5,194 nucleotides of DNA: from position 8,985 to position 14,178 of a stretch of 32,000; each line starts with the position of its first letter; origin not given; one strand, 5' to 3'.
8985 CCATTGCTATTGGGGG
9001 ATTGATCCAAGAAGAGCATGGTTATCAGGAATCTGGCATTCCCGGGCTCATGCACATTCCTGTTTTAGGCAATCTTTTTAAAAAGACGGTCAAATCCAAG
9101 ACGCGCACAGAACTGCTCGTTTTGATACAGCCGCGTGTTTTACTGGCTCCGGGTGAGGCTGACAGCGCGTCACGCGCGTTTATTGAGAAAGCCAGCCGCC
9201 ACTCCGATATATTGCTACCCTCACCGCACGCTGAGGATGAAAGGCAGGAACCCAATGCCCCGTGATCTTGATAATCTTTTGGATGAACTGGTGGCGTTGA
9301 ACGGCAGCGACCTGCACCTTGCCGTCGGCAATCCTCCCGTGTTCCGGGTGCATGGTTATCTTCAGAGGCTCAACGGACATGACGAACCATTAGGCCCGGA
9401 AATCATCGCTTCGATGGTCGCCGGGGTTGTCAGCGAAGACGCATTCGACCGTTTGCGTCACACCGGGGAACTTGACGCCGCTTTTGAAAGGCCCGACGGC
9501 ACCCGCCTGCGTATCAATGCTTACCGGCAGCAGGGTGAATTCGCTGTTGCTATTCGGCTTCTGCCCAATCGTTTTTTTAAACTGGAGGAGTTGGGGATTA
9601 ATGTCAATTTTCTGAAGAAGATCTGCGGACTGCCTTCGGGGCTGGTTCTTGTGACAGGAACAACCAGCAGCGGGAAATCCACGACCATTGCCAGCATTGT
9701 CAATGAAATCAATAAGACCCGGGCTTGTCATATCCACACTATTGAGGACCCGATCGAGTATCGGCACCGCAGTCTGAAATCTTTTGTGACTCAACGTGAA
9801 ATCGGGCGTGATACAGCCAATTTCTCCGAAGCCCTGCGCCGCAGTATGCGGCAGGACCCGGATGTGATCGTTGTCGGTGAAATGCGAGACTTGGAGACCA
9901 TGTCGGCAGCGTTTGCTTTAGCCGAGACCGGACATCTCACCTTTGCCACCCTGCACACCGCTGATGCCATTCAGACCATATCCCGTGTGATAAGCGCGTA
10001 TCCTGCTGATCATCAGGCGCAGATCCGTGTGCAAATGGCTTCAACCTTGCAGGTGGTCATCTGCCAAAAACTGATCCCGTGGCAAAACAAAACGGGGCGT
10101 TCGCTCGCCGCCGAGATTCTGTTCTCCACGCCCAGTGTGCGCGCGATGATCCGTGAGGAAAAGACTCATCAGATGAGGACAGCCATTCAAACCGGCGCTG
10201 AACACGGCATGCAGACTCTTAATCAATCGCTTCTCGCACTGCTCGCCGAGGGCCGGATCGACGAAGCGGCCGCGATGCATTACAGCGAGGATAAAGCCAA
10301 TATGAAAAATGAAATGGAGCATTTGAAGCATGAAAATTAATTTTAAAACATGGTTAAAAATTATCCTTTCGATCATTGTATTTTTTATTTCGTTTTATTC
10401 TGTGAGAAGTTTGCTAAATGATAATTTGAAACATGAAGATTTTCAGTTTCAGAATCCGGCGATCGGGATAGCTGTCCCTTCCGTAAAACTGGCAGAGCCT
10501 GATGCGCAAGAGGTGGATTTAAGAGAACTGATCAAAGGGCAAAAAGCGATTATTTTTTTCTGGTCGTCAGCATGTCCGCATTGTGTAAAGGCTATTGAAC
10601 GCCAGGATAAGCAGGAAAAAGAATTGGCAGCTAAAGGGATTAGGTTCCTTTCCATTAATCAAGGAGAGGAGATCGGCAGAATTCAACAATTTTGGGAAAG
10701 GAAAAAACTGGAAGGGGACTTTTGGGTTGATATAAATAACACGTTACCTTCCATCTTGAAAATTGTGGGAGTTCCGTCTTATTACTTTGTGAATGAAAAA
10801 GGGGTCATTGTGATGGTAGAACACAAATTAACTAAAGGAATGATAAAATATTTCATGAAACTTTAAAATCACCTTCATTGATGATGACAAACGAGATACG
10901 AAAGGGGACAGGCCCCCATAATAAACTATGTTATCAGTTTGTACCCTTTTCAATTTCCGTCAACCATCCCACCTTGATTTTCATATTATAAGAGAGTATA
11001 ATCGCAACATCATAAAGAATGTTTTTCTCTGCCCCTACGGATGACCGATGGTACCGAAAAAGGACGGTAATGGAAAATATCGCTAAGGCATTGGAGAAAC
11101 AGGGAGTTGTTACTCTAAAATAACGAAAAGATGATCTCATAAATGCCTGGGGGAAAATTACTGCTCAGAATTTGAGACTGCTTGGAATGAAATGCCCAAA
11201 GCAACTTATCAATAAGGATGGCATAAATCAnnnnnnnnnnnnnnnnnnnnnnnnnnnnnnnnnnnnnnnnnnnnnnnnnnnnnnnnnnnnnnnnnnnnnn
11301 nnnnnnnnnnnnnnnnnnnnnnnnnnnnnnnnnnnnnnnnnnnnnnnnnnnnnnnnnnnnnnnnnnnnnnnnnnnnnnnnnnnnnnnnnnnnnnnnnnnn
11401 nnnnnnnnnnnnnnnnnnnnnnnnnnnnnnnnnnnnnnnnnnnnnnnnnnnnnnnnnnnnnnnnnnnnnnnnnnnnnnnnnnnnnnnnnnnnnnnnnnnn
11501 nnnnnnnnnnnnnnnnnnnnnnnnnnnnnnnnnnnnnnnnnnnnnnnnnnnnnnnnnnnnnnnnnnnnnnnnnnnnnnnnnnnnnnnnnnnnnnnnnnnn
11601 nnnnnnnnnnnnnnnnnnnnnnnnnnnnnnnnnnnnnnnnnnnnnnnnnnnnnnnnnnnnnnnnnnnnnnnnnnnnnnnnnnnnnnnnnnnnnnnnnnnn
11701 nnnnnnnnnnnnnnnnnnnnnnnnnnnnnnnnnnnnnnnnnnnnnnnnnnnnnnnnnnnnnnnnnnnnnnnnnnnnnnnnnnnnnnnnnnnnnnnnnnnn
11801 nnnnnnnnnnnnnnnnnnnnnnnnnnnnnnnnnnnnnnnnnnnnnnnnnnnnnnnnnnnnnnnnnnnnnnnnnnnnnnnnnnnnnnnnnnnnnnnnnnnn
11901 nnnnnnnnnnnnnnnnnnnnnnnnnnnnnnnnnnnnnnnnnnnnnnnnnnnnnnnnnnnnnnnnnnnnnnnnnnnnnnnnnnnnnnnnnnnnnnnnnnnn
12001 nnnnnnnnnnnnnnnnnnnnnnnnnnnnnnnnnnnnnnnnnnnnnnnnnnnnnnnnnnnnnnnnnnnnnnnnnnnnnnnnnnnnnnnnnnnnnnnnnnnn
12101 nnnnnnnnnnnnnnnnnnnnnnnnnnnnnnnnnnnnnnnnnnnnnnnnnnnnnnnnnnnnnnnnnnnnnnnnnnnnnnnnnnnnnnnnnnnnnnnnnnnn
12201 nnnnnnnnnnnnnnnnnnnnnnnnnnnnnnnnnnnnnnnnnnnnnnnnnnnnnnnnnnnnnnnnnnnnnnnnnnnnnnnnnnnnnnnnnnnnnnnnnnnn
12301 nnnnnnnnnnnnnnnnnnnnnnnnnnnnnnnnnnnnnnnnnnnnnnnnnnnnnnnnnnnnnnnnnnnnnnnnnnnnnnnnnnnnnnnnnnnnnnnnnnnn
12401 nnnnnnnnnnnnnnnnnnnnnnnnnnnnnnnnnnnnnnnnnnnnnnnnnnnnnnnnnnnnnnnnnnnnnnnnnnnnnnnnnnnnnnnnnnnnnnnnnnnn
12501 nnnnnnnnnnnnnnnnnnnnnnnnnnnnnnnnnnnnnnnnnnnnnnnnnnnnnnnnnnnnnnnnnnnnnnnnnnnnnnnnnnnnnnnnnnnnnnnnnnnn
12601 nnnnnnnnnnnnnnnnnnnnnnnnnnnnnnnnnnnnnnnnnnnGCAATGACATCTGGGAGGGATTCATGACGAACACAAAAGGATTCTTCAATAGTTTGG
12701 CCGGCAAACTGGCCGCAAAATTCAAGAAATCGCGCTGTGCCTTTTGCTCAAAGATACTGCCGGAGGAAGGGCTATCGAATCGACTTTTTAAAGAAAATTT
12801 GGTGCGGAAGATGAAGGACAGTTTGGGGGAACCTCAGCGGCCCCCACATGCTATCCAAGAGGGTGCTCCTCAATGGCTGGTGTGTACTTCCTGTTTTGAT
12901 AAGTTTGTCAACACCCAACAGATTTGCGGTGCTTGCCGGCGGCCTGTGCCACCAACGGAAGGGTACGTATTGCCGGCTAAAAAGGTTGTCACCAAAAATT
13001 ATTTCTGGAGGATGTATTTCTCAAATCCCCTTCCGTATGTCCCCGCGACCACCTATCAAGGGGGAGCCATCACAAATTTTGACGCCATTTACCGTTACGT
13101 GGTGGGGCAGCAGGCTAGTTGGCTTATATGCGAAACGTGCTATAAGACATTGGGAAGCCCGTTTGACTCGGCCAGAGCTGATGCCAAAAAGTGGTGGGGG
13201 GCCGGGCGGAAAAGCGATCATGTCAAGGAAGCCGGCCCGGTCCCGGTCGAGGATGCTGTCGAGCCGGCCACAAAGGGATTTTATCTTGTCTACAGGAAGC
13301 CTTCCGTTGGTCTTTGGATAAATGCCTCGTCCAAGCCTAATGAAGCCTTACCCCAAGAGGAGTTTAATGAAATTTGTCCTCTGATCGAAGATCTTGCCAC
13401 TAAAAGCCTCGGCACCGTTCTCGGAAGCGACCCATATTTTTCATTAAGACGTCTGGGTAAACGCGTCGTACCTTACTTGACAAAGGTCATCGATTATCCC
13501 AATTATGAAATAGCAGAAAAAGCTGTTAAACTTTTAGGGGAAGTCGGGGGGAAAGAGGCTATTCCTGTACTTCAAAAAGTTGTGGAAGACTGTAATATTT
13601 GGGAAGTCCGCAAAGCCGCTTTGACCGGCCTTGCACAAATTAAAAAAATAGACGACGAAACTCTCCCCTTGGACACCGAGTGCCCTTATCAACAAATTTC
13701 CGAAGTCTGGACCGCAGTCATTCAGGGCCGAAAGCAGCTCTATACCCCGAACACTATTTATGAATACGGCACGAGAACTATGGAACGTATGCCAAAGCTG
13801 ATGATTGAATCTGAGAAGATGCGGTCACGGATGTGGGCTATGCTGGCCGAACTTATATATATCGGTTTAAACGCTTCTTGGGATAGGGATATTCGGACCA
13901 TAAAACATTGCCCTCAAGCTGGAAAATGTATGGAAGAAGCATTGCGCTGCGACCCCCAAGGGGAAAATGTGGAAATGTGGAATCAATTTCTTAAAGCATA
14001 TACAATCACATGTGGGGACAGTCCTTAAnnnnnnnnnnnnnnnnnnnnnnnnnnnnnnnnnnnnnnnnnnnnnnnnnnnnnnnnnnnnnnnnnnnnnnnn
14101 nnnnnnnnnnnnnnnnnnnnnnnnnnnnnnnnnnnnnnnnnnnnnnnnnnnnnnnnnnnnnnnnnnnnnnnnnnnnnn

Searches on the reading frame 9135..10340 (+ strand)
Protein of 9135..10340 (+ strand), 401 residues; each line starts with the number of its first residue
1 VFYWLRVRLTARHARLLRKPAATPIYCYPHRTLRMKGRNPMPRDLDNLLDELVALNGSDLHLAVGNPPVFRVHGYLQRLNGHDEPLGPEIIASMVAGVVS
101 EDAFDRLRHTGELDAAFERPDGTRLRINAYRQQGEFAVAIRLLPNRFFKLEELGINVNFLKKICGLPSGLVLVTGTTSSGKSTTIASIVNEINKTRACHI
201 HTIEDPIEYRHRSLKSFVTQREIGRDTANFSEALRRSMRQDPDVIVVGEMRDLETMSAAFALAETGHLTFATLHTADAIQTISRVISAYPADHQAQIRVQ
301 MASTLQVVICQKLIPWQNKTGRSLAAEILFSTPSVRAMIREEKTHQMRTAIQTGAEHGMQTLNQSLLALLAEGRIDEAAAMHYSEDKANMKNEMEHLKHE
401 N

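Call 7: search_protein_families(library=ncbifam, proteins=[window:9135-10340:+], max_evalue=0.1)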
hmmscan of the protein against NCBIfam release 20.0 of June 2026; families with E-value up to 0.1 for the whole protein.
window:9135-10340:+ (401 aa): 24 families
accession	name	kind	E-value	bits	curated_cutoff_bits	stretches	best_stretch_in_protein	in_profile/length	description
TIGR01420.1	pilT_fam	subfamily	6.1e-122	407.1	319.1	1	45-388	2-342/343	PilT/PilU family type 4a pilus ATPase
TIGR02525.1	plasmid_TraJ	equivalog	1.6e-47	162.3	368.3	1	83-381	61-364/372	plasmid transfer ATPase TraJ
TIGR02524.1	dot_icm_DotB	equivalog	3.9e-41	141.5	463.3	1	42-363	3-333/358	Dot/Icm type IV secretion system ATPase DotB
TIGR02533.1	type_II_gspE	equivalog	6.9e-38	130.5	630.25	1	134-314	205-379/486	type II secretion system ATPase GspE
TIGR02538.1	type_IV_pilB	equivalog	2.6e-37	128.7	675.65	1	45-313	185-451/564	type IV-A pilus assembly ATPase PilB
NF007755.0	PRK10436.1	equivalog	1.1e-36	126.5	617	1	45-314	89-355/465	type II secretion system protein GspE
NF041000.1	ATPase_ComGA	equivalog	7.8e-34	116.9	300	1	111-315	69-266/267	competence type IV pilus ATPase ComGA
NF053534.1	T4PilAsmATPsTfpB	equivalog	3.4e-30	105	850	1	151-287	316-451/584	type IV pilus assembly ATPase TfpB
NF058587.1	archaellum_moto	equivalog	1.3e-16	60.5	550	1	171-290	278-397/527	archaellum flagellar ATPase motor FlaI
TIGR02788.1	VirB11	equivalog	3.7e-13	49.2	249.95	1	123-308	94-291/308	P-type DNA transfer ATPase VirB11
TIGR02782.1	TrbB_P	equivalog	4.7e-13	49.1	304.55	1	171-312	139-279/303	P-type conjugative transfer ATPase TrbB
TIGR03819.1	heli_sec_ATPase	hypoth_equivalog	1.1e-10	41.3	373.15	1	171-310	181-324/340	TadA family conjugal transfer-associated ATPase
NF010469.0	PRK13894.1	subfamily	1e-09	38.2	508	1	171-291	152-270/320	conjugal transfer ATPase TrbB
NF053672.1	bindosome_BasE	exception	1.2e-08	34.2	1000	1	171-314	273-413/512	bindosome assembly system ATPase subunit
NF010425.0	PRK13851.1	equivalog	2.7e-08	33.1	461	1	163-290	157-285/344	type IV secretion system protein VirB11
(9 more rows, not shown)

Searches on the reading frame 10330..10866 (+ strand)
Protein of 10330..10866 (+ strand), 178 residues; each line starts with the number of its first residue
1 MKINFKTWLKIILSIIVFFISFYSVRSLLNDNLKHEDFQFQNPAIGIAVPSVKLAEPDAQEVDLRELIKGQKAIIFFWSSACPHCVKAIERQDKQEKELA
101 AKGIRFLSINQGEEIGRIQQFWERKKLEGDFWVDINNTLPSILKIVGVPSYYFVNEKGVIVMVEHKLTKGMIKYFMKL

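Call 7: search_protein_families(library=ncbifam, proteins=[window:10330-10866:+], max_evalue=0.1)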
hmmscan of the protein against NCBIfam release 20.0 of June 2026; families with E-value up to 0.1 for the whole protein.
window:10330-10866:+ (178 aa): 14 families
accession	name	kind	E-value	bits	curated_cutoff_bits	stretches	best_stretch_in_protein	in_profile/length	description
NF002854.0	PRK03147.1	subfamily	4.3e-13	49.5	170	1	12-177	8-170/176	thiol-disulfide oxidoreductase ResA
NF041202.1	StoA_CxxC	exception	1.4e-10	41.3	210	1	69-162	51-146/163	endospore biogenesis thiol-disulfide oxidoreductase StoA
NF041054.1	WAxxUGC_long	equivalog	1.5e-08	34.4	300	1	48-163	83-197/354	ResA-like WAxxUGC motif-containing protein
TIGR00385.1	dsbE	subfamily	1.2e-06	28.3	123.15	1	12-161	2-151/173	DsbE family thiol:disulfide interchange protein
NF006960.0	PRK09437.1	equivalog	2.2e-06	27.6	140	1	46-143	7-103/156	thioredoxin-dependent thiol peroxidase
NF011941.0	PRK15412.1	equivalog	0.00011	21.7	359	1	12-161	7-156/185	thiol:disulfide interchange protein DsbE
NF040769.1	SelL_rel_redox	subfamily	0.00036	20.2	120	1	49-134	3-89/173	SelL-related redox protein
TIGR02738.1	TrbB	equivalog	0.00048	19.8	132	1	29-87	20-67/153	type-F conjugative transfer system pilin assembly thiol-disulfide isomerase TrbB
NF010625.0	PRK14018.1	equivalog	0.0051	15.4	522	1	67-160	53-152/521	bifunctional peptide-methionine (S)-S-oxide reductase MsrA/peptide-methionine (R)-S-oxide reductase MsrB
TIGR00411.1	redox_disulf_1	equivalog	0.0054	16.8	92.75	1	75-111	4-39/82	MJ0307 family thioredoxin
TIGR02740.1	TraF-like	hypoth_equivalog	0.033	13.4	232.25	1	59-87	158-186/276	TraF-like protein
TIGR02190.1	GlrX-dom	hypoth_equivalog_domain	0.047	13.6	99.3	1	69-115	5-44/79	glutaredoxin-family domain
NF047695.1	ThlDiSintDsbAHaem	equivalog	0.049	13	290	0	62-87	30-55/206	thiol:disulfide interchange protein DsbA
TIGR02183.1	GRXA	equivalog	0.061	13.5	106.5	0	75-110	3-38/86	GrxA family glutaredoxin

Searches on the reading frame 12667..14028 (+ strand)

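Call 26: search_protein_families(library=pfam, proteins=[window:12667-14028:+], max_evalue=0.001)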
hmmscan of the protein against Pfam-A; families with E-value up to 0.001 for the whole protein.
window:12667-14028:+ (453 aa): 1 family
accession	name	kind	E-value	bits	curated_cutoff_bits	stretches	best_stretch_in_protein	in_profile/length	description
PF13646.12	HEAT_2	-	1.6e-08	35.1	27.7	1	269-326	2-59/88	HEAT repeats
